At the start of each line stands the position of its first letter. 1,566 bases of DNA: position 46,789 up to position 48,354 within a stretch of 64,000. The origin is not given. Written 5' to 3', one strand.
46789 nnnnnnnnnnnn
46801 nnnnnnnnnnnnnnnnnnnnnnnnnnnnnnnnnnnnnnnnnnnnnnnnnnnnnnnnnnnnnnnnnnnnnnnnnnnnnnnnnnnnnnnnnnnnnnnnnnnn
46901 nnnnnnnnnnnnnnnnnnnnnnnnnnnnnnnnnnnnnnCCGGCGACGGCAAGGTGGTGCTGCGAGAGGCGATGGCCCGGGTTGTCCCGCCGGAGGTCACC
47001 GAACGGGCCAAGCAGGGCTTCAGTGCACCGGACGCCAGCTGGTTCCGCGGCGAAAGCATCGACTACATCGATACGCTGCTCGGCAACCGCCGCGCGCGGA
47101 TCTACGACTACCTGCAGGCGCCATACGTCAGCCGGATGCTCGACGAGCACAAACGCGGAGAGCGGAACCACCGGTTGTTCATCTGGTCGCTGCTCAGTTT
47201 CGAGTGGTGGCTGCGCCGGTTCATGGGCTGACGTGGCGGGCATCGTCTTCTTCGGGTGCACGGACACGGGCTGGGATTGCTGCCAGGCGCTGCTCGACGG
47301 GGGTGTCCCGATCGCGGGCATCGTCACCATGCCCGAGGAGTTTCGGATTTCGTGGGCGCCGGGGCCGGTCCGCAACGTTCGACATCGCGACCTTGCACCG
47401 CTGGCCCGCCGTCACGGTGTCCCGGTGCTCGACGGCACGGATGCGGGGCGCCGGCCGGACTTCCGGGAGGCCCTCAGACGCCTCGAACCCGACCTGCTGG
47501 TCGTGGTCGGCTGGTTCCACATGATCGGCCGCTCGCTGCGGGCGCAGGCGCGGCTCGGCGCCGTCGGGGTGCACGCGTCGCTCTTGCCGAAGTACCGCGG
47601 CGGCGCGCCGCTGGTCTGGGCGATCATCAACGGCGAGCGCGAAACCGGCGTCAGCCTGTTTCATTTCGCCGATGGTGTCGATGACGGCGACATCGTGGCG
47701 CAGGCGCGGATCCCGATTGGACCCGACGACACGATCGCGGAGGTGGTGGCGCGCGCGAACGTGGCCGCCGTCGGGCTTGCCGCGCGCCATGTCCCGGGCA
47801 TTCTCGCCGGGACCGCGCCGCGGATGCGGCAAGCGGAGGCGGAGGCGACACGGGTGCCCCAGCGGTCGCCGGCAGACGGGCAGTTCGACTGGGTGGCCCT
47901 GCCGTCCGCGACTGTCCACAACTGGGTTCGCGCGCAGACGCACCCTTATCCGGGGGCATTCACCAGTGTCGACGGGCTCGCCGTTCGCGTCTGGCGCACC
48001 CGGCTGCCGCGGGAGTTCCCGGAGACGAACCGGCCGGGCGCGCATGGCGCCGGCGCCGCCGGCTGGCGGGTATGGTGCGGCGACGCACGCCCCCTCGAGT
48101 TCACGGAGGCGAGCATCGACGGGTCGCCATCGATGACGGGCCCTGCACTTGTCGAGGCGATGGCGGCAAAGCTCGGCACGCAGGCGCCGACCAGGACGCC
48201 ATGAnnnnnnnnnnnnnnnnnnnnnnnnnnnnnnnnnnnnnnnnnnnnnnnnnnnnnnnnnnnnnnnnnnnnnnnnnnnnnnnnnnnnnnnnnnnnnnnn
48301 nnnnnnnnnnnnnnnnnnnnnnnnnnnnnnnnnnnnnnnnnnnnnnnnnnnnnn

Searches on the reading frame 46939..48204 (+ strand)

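Call 44: search_protein_families(library=pfam, proteins=[window:46939-48204:+], max_evalue=1)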
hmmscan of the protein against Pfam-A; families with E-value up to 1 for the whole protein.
window:46939-48204:+ (421 aa): 2 families
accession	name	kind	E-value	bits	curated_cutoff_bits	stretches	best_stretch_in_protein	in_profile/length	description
PF00551.24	Formyl_trans_N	-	5.2e-25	88.7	26.1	1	171-274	67-170/181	Formyl transferase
PF02911.23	Formyl_trans_C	-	6.1e-12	46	21.1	1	310-404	3-95/100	Formyl transferase, C-terminal domain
